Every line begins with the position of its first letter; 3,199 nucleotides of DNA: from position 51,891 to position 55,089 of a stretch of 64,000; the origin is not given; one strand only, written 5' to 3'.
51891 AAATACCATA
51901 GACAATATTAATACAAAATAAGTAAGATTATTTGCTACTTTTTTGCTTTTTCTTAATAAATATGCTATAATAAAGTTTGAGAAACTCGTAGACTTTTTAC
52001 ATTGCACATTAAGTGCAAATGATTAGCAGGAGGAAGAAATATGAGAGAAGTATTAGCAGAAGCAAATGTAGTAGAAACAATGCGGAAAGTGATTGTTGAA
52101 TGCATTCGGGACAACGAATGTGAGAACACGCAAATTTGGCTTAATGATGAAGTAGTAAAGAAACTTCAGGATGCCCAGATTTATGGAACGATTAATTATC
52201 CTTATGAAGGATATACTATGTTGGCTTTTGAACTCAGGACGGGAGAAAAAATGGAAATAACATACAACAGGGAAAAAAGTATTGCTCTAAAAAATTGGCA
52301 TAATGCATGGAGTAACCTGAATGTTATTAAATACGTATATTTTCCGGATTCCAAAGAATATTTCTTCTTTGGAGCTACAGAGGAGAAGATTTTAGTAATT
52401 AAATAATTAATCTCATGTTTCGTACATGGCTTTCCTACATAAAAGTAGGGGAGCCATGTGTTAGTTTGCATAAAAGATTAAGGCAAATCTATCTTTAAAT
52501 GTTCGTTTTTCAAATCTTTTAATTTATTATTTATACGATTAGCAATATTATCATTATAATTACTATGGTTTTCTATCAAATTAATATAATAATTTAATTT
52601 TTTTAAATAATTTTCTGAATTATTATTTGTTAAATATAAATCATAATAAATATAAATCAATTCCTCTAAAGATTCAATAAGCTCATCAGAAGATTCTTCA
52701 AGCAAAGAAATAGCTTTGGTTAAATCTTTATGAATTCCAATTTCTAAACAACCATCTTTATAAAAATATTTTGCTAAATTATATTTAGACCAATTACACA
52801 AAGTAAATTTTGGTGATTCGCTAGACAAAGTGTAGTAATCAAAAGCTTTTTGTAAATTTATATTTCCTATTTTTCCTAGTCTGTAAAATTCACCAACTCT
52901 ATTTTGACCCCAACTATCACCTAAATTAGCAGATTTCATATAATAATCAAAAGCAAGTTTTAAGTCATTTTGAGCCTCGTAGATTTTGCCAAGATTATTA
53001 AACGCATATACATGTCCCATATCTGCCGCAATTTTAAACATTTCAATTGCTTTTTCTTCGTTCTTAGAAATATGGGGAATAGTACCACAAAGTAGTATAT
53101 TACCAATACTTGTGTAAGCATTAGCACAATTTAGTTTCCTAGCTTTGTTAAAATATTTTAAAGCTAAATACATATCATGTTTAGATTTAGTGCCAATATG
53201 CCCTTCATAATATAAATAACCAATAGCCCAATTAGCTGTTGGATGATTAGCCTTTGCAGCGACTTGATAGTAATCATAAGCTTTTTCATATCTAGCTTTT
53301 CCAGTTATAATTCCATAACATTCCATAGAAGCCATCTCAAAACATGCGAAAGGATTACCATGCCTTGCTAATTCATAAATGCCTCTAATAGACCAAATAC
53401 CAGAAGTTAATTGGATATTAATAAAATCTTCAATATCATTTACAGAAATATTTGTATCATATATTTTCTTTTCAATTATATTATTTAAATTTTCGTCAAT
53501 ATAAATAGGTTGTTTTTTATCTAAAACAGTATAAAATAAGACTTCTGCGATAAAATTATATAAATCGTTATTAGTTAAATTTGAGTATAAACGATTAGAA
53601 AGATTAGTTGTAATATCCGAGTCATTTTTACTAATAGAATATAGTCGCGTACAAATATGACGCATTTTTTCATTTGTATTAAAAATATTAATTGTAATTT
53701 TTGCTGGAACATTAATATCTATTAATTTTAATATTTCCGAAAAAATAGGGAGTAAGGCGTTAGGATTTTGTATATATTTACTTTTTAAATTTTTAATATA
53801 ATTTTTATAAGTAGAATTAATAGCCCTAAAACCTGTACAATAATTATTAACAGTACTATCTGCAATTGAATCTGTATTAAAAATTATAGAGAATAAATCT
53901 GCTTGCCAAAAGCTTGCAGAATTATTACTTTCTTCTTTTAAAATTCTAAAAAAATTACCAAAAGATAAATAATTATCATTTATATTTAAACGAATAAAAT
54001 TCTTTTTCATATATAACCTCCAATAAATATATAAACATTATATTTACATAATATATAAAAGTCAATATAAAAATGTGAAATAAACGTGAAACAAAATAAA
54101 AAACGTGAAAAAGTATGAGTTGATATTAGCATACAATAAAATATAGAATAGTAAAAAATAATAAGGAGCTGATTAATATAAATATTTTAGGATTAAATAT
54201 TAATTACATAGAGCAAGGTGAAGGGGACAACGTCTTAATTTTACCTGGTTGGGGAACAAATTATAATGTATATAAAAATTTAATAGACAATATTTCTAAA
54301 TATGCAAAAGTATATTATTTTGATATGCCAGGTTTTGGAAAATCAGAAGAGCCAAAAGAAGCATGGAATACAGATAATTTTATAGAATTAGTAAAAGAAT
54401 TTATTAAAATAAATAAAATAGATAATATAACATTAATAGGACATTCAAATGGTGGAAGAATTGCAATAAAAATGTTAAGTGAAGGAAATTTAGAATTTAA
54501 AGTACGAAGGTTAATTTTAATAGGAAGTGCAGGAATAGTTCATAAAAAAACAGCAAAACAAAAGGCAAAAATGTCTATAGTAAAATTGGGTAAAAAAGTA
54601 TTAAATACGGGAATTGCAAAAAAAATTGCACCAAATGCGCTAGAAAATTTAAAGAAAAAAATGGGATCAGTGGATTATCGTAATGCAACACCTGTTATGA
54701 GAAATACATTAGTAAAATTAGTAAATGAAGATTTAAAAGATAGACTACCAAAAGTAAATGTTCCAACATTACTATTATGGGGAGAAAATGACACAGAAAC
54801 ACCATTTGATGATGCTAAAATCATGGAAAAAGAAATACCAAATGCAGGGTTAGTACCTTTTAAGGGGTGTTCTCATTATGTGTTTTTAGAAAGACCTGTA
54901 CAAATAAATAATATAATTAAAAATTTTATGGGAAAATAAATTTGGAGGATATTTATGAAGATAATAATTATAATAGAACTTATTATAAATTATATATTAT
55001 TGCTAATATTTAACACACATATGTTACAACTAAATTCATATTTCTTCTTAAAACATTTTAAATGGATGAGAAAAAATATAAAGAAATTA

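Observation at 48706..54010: tRNA-Leu-anchored accessory segment encoding a 627-aa PH-like plus glycine-zipper membrane protein, a DUF4160 pseudogene and a Sel1-repeat protein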

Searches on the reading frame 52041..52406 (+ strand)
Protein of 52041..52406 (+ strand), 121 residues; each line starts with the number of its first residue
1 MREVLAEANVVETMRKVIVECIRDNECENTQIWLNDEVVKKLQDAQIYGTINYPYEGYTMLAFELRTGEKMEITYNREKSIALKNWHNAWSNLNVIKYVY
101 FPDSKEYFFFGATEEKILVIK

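Call 4: search_protein_families(library=pfam, proteins=[window:52041-52406:+], max_evalue=0.1)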
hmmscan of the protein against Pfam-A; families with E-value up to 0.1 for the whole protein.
window:52041-52406:+ (121 aa): 1 family
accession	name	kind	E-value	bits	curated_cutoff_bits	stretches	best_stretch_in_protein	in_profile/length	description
PF22271.1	DUF6955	-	0.0083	16.7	27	1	31-73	4-46/91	Family of unknown function (DUF6955)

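Call 7: search_protein_families(library=ncbifam, proteins=[window:52041-52406:+], max_evalue=0.1)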
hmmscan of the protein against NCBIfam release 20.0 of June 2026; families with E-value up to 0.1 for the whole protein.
window:52041-52406:+ (121 aa): 0 families

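Call 8: search_protein_families(library=padloc, proteins=[window:52041-52406:+], max_evalue=0.1)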
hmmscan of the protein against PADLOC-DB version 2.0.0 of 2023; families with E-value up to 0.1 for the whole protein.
window:52041-52406:+ (121 aa): 1 family
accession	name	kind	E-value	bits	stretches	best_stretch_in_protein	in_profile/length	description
PDLC00835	E1-E2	-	0.0014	15.1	1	27-111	127-209/778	E1-E2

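Call 12: search_protein_families(library=phrogs, proteins=[window:52041-52406:+], max_evalue=0.01)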
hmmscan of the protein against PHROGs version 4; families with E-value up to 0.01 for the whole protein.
window:52041-52406:+ (121 aa): 0 families

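Call 92: find_homologous_proteins(query=window:52041-52403:+, max_evalue=0.001)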
Query window:52041-52403:+ (121 aa): 15 proteins with E <= 0.001 among 17 candidates.
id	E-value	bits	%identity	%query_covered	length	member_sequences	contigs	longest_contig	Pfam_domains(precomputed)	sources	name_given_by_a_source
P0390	4.7e-74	264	98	100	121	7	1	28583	-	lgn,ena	-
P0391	1.0e-71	257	95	100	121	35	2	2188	-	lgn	-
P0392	4.8e-61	222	80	100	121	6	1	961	-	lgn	-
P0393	2.4e-59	217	78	100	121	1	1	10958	-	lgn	-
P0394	1.8e-56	208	73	100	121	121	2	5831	-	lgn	-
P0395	4.9e-56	206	70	100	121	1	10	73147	-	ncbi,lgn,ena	-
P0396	1.7e-54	201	71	100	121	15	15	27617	-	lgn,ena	-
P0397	2.0e-54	201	72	100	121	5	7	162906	-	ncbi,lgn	-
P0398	5.2e-52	193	68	100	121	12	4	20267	-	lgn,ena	-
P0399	1.5e-51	192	65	100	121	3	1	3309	-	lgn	-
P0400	7.5e-51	189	68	100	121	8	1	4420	-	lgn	-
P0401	5.4e-42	161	64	90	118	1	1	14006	-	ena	-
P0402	3.7e-36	142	97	57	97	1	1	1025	-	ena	-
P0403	5.8e-35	138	74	69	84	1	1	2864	-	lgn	-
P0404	6.1e-23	99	61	64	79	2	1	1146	-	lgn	-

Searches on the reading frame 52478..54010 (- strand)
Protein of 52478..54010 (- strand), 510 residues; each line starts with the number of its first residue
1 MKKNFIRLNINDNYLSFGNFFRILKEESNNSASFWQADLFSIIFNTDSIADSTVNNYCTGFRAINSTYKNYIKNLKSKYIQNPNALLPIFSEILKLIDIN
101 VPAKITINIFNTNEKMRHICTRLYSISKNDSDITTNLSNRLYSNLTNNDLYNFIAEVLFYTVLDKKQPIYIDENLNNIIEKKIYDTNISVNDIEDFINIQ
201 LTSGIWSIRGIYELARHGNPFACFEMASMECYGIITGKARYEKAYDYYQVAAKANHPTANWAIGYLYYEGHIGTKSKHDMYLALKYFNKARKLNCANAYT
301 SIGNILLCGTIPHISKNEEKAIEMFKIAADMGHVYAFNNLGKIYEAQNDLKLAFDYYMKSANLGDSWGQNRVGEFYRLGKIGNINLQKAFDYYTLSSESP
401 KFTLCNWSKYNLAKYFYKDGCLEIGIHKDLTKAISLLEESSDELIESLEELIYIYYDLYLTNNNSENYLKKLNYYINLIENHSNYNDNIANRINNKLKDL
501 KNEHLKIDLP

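Call 4: search_protein_families(library=pfam, proteins=[window:52478-54010:-], max_evalue=0.1)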
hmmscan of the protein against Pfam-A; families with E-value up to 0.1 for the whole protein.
window:52478-54010:- (510 aa): 6 families
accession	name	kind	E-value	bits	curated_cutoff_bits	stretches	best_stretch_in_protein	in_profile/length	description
PF08238.18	Sel1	-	2.6e-19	69.4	30.7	3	298-333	3-36/36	Sel1 repeat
PF13424.12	TPR_12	-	0.0081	16.8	30.1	0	333-361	44-72/77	Tetratricopeptide repeat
PF00515.34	TPR_1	-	0.0084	16.3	27.8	1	335-359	2-26/34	Tetratricopeptide repeat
PF13181.12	TPR_8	-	0.033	14.8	25.7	1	336-361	3-28/34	Tetratricopeptide repeat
PF25064.1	ARM_TT21_5th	-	0.035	14.8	27.8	0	242-293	52-101/117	TT21 fifth ARM repeats domain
PF13432.12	TPR_16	-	0.038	14.9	32.7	0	320-357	15-54/65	Tetratricopeptide repeat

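Call 7: search_protein_families(library=ncbifam, proteins=[window:52478-54010:-], max_evalue=0.1)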
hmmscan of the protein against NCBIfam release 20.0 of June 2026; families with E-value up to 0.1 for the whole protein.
window:52478-54010:- (510 aa): 4 families
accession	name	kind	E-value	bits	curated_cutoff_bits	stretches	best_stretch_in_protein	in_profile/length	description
NF038194.1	AlgK_TPR_lipo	equivalog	4.3e-06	25.6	700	1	242-345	283-380/448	alginate biosynthesis TPR repeat lipoprotein AlgK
NF047621.1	FlgprotMotXVib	equivalog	0.00091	18.7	330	0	276-342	88-152/211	flagellar protein MotX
NF033786.1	phenyl_MerG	equivalog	0.0027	17.7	350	0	293-349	62-116/217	phenylmercury resistance protein MerG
NF045484.1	TransRegExoR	equivalog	0.0035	16.6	450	1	247-307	151-208/267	exopolysaccharide production regulator ExoR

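Call 8: search_protein_families(library=padloc, proteins=[window:52478-54010:-], max_evalue=0.1)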
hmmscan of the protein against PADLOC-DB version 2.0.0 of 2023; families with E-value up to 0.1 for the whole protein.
window:52478-54010:- (510 aa): 0 families

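Call 12: search_protein_families(library=phrogs, proteins=[window:52478-54010:-], max_evalue=0.01)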
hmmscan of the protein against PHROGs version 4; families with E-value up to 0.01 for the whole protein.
window:52478-54010:- (510 aa): 1 family
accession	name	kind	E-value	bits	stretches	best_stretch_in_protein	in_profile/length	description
phrog_8741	-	unknown function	1.5e-26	94.6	2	277-443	91-251/380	-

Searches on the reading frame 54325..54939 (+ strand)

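Call 4: search_protein_families(library=pfam, proteins=[window:54325-54939:+], max_evalue=0.1)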
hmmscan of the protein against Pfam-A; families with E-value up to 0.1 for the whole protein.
window:54325-54939:+ (204 aa): 18 families
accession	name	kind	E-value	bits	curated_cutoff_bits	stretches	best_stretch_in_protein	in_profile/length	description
PF00561.26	Abhydrolase_1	-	4.1e-17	63.1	25.8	1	1-191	35-245/245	alpha/beta hydrolase fold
PF12146.15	Hydrolase_4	-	5.2e-12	46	27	1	3-190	41-238/239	Serine aminopeptidase, S33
PF12697.13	Abhydrolase_6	-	2.1e-09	38.8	26.3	1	2-194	36-214/217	Alpha/beta hydrolase family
PF06342.18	DUF1057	-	4.3e-06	26.4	21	1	14-189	87-247/297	Alpha/beta hydrolase of unknown function (DUF1057)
PF12695.13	Abhydrolase_5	-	0.00011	22.4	27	1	24-100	47-121/164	Alpha/beta hydrolase family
PF08386.16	Abhydrolase_4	-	0.00017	22.1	21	1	142-201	31-90/103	TAP-like protein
PF07819.20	PGAP1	-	0.0015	18.7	24.3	1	30-100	88-158/233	PGAP1-like alpha/beta domain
PF12048.14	DUF3530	-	0.0025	17.6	29.8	1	25-68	187-229/310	Protein of unknown function (DUF3530)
PF03959.19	FSH1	-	0.0082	16.3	21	1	6-181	75-197/211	Serine hydrolase (FSH1)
PF00326.27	Peptidase_S9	-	0.01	15.7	22.6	0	14-73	43-100/213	Prolyl oligopeptidase family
PF06821.19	Ser_hydrolase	-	0.014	15.7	22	1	33-81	55-104/172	Serine hydrolase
PF10230.15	LIDHydrolase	-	0.015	15.5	27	1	18-66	67-116/262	Lipid-droplet associated hydrolase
PF02273.21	Acyl_transf_2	-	0.036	13.8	20.3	1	23-80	91-142/294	Acyl transferase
PF20408.4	Abhydrolase_11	-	0.056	13.6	27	0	17-62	62-101/193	Alpha/beta hydrolase domain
PF06028.17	DUF915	-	0.057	13.2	22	1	24-69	94-142/255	Alpha/beta hydrolase of unknown function (DUF915)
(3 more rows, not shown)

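Call 7: search_protein_families(library=ncbifam, proteins=[window:54325-54939:+], max_evalue=0.1)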
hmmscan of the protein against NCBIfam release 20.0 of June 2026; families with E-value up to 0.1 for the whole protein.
window:54325-54939:+ (204 aa): 33 families (the best 25 are shown)
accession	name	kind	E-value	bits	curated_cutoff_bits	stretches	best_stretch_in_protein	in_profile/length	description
NF058580.1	lipase_V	equivalog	1.1e-30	107.1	300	1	1-192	59-228/230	EstV family lipase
TIGR01250.1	pro_imino_pep_2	subfamily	2.9e-17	63.2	167.65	2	98-202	183-287/288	proline iminopeptidase-family hydrolase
NF051488.1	bifunc_PcaDC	exception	5.9e-17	61.9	390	1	1-203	46-251/375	bifunctional 3-oxoadipate enol-lactonase/4-carboxymuconolactone decarboxylase PcaDC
NF011457.0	PRK14875.1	equivalog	1.1e-16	60.9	307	1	1-203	166-370/372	acetoin dehydrogenase dihydrolipoyllysine-residue acetyltransferase subunit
TIGR02427.1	protocat_pcaD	equivalog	1.8e-16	60.3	255.85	1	2-202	48-250/251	3-oxoadipate enol-lactonase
TIGR03695.1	menH_SHCHC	equivalog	2.7e-16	59.7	208.55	2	1-97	36-133/252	2-succinyl-6-hydroxy-2,4-cyclohexadiene-1-carboxylate synthase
NF045632.1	hydroxlase_HsaD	equivalog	2.4e-15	56.2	400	1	2-203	72-289/290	4,5:9,10-diseco-3-hydroxy-5,9,17-trioxoandrosta-1(10),2-diene-4-oate hydrolase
NF050089.1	i_nPHAscl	equivalog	1.2e-14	54.1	300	2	1-82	52-131/288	intracellular short-chain-length polyhydroxyalkanoate depolymerase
NF045948.1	ProImpepThrmp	equivalog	1.1e-13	51.3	500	2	133-202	219-287/291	proline iminopeptidase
NF051487.1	bifunc_PcaCD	exception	5.5e-13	48.8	430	1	3-203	208-412/413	bifunctional 4-carboxymuconolactone decarboxylase/3-oxoadipate enol-lactonase PcaCD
NF045945.1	ProImpepLactob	equivalog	1.1e-12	48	400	2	100-202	186-290/293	proline iminopeptidase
TIGR01738.1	bioH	equivalog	6.3e-11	42.4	206.95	1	2-201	39-244/245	pimeloyl-ACP methyl ester esterase BioH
TIGR03343.1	biphenyl_bphD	equivalog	4e-09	36.1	462.15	1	22-202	90-280/282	2-hydroxy-6-oxo-6-phenylhexa-2,4-dienoate hydrolase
NF052614.1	AB_fold_OlsI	equivalog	4.4e-09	36.2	385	1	34-202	90-255/272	ornithine lipid biosynthesis O-acyltransferase OlsI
TIGR03056.1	bchO_mg_che_rel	equivalog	4.3e-08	32.5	172.55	1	136-202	211-277/278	alpha/beta fold hydrolase BchO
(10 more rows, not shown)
